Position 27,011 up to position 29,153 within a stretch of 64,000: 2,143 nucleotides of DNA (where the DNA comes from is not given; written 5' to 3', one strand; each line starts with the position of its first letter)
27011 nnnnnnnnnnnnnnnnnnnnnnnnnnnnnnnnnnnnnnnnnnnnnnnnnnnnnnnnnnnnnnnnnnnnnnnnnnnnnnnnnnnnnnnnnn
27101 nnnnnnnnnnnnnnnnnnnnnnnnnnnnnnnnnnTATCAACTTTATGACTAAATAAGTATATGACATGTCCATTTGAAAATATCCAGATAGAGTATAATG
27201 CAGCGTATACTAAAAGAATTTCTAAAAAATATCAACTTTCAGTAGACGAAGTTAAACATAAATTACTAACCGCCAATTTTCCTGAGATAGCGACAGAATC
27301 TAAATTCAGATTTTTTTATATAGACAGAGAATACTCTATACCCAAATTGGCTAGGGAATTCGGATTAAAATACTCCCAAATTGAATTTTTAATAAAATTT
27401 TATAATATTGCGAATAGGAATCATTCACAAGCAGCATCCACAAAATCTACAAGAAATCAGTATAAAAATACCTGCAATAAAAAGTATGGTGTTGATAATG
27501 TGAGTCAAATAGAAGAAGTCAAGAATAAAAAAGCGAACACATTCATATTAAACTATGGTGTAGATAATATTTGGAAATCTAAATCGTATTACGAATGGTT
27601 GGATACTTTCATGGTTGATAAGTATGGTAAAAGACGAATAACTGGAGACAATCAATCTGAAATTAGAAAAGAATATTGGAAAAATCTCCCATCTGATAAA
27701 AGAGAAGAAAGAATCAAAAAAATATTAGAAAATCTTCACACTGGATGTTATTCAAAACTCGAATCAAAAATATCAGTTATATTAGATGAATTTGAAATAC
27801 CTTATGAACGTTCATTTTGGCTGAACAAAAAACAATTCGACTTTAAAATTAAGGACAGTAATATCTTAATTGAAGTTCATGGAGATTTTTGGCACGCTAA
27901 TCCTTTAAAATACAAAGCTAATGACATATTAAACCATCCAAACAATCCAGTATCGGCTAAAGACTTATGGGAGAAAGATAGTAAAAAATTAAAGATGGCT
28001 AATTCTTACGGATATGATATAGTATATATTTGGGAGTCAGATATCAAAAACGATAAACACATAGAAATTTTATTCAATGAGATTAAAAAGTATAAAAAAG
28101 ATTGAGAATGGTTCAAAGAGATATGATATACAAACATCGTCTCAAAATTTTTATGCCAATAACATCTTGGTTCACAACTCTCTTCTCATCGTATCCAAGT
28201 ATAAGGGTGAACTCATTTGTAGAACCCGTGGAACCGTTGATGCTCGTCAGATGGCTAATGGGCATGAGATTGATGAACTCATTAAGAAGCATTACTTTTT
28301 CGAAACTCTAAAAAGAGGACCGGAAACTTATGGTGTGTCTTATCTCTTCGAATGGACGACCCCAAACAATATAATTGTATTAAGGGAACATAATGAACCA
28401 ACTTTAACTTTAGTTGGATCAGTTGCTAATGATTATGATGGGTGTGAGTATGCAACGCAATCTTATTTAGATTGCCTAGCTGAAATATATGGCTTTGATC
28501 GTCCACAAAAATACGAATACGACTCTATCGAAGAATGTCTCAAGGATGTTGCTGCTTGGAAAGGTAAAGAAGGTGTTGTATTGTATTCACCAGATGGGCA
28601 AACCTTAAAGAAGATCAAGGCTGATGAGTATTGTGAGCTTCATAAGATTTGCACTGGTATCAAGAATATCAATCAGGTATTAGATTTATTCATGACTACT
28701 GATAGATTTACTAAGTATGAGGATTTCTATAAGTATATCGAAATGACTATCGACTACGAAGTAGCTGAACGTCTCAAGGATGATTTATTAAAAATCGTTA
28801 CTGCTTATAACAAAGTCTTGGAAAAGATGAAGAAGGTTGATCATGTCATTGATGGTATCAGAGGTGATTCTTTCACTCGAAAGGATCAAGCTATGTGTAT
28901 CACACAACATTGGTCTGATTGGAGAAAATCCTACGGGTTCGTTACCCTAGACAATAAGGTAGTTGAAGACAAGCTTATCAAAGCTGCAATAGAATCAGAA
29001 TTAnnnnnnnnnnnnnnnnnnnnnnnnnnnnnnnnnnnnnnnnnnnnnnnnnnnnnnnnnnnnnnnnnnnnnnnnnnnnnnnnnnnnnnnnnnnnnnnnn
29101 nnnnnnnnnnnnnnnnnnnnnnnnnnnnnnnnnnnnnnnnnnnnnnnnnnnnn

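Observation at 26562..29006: Fractured Rnl1-type RNA ligase gene: split intein inserted at motif I (KLDG|S), with a free-standing Vsr/EDxHD-like endonuclease gene between the halves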

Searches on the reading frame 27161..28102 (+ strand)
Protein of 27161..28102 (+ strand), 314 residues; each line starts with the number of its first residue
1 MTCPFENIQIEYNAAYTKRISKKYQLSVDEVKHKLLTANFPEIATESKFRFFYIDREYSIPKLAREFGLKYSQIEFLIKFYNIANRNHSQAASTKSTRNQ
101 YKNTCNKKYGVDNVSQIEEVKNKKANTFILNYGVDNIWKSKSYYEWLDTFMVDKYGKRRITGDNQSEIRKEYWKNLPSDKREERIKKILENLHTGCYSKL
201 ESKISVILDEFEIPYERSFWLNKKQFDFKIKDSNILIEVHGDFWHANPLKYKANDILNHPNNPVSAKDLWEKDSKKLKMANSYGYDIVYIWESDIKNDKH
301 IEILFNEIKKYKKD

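Call 3: search_protein_families(library=pfam, proteins=[window:27161-28102:+], max_evalue=1)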
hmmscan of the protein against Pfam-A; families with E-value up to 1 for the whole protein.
window:27161-28102:+ (314 aa): 2 families
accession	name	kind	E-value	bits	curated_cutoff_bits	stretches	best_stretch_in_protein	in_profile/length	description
PF24308.1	DUF7487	-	6e-08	33.3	27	1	87-141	58-112/220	Family of unknown function (DUF7487)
PF13518.12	HTH_28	-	0.023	15.2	25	1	53-82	9-37/52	Helix-turn-helix domain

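Call 4: search_protein_families(library=phrogs, proteins=[window:27161-28102:+], max_evalue=0.01)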
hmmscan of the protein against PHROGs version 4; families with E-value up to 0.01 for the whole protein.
window:27161-28102:+ (314 aa): 6 families
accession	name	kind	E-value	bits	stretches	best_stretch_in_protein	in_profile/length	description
phrog_22677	-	unknown function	3.1e-15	57.4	1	79-309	120-349/353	-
phrog_3339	-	DNA, RNA and nucleotide metabolism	8.6e-11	42.6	1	13-304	89-344/536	homing endonuclease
phrog_503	-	unknown function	1.2e-09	39.1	1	178-313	12-135/144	-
phrog_559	-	DNA, RNA and nucleotide metabolism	8.4e-07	29.1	1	82-310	214-417/607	HNH endonuclease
phrog_7545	-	DNA, RNA and nucleotide metabolism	0.00072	20.8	0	45-119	6-76/160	HNH endonuclease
phrog_13076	-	DNA, RNA and nucleotide metabolism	0.0089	16.6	0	222-299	44-121/154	endonuclease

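Call 33: search_solved_structures(query=window:27161-28102:+, max_evalue=10, show_alignments=3)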
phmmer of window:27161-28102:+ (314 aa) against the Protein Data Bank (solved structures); distinct sequences matched with E-value up to 10: 3.
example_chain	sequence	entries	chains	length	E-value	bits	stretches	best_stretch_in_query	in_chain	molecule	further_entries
9ash_F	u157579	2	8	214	0.2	14.4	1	78-145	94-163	CRISPR system Cms endoribonuclease Csm3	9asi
6xn3_F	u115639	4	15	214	0.2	14.4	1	78-145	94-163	CRISPR-associated protein Csm3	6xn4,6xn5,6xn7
9g9a_D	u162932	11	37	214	0.9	12.3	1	68-148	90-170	CRISPR system Cms endoribonuclease Csm3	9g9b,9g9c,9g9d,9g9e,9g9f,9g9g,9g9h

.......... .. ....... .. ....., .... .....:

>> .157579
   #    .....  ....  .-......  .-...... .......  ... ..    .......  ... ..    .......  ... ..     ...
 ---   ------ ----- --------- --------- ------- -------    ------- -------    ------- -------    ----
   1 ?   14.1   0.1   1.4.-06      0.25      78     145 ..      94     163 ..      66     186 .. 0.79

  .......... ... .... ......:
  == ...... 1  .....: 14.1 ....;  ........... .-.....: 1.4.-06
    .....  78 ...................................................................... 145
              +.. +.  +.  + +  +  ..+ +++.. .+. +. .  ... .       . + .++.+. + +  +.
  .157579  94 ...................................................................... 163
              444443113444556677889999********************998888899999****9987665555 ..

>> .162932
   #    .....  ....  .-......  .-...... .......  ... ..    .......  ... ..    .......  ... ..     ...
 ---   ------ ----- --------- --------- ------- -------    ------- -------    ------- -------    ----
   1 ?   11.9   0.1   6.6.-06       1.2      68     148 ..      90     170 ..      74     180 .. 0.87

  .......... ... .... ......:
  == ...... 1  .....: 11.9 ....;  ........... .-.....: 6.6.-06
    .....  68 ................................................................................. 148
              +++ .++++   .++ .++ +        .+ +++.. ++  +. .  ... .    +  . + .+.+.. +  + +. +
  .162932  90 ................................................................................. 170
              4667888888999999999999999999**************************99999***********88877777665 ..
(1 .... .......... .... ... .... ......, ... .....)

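Call 35: search_protein_families(library=ncbifam, proteins=[window:27161-28102:+], max_evalue=1)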
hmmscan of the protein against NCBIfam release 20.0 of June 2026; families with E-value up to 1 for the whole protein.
window:27161-28102:+ (314 aa): 1 family
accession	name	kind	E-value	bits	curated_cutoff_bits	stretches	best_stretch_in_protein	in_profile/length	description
TIGR00632.1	vsr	subfamily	0.0058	16.9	97.85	1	200-293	24-118/119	DNA mismatch endonuclease Vsr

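Call 37: search_solved_structures(query=A1, max_evalue=10, show_alignments=3)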
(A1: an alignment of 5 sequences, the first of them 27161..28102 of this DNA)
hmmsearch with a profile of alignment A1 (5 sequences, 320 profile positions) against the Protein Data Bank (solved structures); distinct sequences matched with E-value up to 10: 4.
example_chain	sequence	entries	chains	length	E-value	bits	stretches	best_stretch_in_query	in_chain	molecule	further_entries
3r3p_A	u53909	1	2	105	0.00039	23.3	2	203-248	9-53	Mobile intron protein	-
1cw0_A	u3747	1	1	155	0.0067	19.2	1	198-303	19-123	PROTEIN (DNA MISMATCH ENDONUCLEASE)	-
1vsr_A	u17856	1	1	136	0.02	17.7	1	201-303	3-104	PROTEIN (VSR ENDONUCLEASE)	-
1odg_A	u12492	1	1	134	0.032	17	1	202-303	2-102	DNA MISMATCH ENDONUCLEASE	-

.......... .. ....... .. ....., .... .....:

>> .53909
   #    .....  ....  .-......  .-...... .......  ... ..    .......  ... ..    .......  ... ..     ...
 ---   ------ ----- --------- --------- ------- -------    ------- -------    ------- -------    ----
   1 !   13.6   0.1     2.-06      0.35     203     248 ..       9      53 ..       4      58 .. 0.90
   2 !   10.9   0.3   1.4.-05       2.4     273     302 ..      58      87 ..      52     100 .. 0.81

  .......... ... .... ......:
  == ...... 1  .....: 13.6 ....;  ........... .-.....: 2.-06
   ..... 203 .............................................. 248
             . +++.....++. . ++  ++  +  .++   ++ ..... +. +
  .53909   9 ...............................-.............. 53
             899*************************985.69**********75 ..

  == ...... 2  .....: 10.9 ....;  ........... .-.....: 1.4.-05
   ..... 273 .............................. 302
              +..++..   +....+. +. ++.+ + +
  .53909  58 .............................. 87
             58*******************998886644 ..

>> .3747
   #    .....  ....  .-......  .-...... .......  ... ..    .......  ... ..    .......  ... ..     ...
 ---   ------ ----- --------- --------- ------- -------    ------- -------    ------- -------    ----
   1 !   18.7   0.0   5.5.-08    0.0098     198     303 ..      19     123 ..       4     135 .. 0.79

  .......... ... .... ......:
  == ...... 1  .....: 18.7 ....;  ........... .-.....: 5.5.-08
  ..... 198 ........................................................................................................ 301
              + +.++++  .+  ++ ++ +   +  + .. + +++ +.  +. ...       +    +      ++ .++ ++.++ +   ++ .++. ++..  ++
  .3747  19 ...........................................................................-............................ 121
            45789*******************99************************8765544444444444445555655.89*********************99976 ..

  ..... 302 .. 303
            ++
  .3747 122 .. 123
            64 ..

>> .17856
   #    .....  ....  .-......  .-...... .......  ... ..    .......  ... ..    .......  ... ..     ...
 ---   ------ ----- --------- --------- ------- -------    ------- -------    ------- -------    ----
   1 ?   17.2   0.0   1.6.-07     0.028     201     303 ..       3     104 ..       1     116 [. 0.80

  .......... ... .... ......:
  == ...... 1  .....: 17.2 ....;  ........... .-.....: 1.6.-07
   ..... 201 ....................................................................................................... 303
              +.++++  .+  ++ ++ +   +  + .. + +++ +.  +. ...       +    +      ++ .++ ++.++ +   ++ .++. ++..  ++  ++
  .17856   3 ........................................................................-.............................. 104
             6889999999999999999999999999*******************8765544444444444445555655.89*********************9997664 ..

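Call 76: list_cluster_members(proteins=[P0001, P0093, window:27161-28102:+, window:26571-27131:+, P0038, P0051])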
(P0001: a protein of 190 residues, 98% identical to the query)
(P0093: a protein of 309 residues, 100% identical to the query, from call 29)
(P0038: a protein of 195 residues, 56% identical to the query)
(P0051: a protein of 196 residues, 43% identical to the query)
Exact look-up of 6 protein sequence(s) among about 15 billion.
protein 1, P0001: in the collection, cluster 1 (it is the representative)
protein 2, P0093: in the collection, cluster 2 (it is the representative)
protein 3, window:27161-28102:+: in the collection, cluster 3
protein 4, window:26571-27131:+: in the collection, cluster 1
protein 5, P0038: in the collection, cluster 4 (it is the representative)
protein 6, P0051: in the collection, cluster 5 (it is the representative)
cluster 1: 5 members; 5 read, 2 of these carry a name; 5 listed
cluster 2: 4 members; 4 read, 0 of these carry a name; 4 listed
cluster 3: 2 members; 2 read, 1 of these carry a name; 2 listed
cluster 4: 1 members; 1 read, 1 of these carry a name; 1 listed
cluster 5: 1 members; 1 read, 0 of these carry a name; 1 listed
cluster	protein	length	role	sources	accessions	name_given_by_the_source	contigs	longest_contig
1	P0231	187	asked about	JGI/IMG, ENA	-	-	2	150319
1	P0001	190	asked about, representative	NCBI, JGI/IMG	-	hypothetical protein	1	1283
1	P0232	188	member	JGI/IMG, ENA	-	hypothetical protein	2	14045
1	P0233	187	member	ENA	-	-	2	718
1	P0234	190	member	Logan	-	-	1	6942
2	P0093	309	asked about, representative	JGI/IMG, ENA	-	-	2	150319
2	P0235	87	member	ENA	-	-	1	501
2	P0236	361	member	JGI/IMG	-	-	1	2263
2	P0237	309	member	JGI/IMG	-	-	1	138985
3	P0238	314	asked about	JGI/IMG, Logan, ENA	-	-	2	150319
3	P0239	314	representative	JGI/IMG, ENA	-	G:T-mismatch repair DNA endonuclease (very short patch repair protein)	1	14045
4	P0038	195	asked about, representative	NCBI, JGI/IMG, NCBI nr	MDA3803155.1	MAG: hypothetical protein PF488_04700 [Patescibacteria group bacterium] | hypothetical protein | hypothetical protein [Patescibacteria group bacterium]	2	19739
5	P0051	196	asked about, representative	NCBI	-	-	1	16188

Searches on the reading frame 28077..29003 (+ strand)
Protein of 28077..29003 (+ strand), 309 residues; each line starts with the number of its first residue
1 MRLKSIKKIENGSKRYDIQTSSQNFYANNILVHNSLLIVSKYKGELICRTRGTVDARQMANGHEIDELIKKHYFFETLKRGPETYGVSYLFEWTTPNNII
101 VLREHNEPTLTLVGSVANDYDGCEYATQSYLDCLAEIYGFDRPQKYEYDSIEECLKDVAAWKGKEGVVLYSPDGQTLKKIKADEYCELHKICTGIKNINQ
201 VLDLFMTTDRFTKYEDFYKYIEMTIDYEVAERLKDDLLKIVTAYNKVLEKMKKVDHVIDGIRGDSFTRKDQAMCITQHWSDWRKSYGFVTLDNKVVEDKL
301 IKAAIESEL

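Call 3: search_protein_families(library=pfam, proteins=[window:28077-29003:+], max_evalue=1)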
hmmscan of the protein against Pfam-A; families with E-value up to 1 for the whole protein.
window:28077-29003:+ (309 aa): 3 families
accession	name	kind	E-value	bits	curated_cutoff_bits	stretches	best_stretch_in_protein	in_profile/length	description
PF14890.11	Intein_splicing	-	0.0044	17.3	35.8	1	2-34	122-155/155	Intein splicing domain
PF18488.6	WYL_3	-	0.061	14.2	25.3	1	179-221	15-60/63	WYL domain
PF06600.16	DUF1140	-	0.2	12.6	25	1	214-250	62-98/99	Protein of unknown function (DUF1140)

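Call 4: search_protein_families(library=phrogs, proteins=[window:28077-29003:+], max_evalue=0.01)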
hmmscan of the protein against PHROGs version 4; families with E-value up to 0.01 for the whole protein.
window:28077-29003:+ (309 aa): 1 family
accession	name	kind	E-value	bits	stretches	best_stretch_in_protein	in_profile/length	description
phrog_562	-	tail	1.3e-24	87.8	1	37-304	108-360/377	RNA ligase and tail fiber protein attachment catalyst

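Call 11: find_related_loci(query=window:28077-29003:+, collection=viral_contigs, flank=5000)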
Query window:28077-29003:+ (309 aa) in viral_contigs; peptide patterns used: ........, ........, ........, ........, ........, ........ (x = any residue, [..] = any of these).
13 stretches matched a pattern; 7 encode a relative of the query (tblastn E <= 1e-3); 7 distinct loci.
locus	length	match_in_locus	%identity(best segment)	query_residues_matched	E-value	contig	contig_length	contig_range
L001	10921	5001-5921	60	4-309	4e-117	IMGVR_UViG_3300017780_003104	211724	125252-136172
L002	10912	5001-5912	53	4-309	3e-97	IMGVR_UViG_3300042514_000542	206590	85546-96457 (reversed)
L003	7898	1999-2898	54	8-309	3e-95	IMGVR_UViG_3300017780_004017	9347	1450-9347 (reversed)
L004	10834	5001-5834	54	32-309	7e-93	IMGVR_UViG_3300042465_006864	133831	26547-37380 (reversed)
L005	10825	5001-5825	55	35-309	6e-93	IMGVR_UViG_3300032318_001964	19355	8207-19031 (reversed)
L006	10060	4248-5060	48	32-306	1e-77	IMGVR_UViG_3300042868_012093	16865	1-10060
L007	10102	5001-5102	54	1-34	2e-4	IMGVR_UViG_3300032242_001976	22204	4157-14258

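Call 23: find_encoding_contigs(protein=window:28077-29003:+, flank=3000, max_places=4)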
Protein window:28077-29003:+ (309 aa): no gene with exactly this product is on record in the collection.

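Call 29: find_homologous_proteins(query=window:28077-29003:+, max_evalue=0.001)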
Query window:28077-29003:+ (309 aa): 677 proteins with E <= 0.001 among 1721 candidates; the best 120 are listed.
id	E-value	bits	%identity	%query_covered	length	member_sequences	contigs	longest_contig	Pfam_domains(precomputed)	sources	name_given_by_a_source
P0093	3.0e-206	702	100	100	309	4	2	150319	-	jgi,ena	-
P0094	2.1e-154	531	77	100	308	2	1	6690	-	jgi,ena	-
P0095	1.6e-126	440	66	99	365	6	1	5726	PF09511.16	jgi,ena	jgi:hypothetical protein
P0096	7.6e-115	401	62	100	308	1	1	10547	-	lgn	-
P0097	9.6e-115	401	59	100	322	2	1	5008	-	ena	-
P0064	2.6e-114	400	66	89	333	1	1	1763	PF09511.16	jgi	jgi:hypothetical protein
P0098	2.8e-114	400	60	99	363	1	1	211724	PF09511.16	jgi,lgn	-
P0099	4.7e-114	399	65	90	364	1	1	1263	PF09511.16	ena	-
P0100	1.6e-112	394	68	89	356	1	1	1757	PF09511.16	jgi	jgi:T4 RnlA family RNA ligase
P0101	1.3e-111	391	61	99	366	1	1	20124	PF09511.16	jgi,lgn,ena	jgi:hypothetical protein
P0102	2.0e-109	384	59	100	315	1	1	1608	-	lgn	-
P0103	1.6e-108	381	59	98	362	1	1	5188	PF09511.16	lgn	-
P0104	1.9e-106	374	64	88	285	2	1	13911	-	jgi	jgi:hypothetical protein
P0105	5.6e-106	372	57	97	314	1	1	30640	-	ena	-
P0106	2.2e-105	370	57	100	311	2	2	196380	-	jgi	jgi:hypothetical protein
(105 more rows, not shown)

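Call 30: find_encoding_contigs(protein=P0093, flank=4000, max_places=3)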
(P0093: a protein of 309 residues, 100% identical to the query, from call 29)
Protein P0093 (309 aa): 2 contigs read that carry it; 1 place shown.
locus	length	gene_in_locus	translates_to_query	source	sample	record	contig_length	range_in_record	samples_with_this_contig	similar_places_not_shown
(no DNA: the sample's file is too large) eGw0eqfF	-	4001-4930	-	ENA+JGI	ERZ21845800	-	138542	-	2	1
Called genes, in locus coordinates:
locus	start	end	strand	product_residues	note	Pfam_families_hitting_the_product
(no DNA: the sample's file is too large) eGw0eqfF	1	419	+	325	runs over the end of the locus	-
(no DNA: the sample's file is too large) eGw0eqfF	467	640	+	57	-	-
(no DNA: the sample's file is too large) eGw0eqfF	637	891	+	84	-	-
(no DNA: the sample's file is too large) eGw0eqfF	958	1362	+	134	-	-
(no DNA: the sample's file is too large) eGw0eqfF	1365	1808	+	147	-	-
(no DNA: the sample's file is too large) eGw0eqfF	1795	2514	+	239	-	-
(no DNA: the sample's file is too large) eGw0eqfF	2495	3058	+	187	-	-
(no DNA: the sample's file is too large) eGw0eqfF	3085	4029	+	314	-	PF24308:DUF7487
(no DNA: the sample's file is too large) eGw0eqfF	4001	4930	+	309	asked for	-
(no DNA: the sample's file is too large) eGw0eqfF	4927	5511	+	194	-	PF01966:HD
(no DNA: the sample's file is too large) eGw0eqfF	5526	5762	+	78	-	-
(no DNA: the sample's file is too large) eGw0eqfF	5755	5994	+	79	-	-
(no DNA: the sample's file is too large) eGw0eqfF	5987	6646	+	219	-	PF00149:Metallophos (weak)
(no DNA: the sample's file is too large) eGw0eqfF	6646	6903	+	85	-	-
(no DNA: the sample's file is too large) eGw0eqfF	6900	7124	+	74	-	-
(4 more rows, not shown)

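Call 31: find_encoding_contigs(protein=P0106, flank=4000, max_places=2)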
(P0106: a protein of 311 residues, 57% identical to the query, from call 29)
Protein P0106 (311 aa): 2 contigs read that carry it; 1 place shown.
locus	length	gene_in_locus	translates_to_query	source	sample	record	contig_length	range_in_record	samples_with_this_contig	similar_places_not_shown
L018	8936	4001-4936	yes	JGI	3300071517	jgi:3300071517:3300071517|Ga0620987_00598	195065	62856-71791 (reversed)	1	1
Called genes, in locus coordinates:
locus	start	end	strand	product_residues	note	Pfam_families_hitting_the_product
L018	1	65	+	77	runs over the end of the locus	-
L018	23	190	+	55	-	-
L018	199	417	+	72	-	-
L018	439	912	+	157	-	-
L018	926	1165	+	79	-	-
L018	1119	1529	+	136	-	-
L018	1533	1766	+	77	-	-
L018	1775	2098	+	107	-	-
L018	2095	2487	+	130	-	-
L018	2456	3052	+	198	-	PF14890:Intein_splicing (weak)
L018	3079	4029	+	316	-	PF24308:DUF7487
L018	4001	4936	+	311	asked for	-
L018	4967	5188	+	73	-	-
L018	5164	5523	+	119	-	-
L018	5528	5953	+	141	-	-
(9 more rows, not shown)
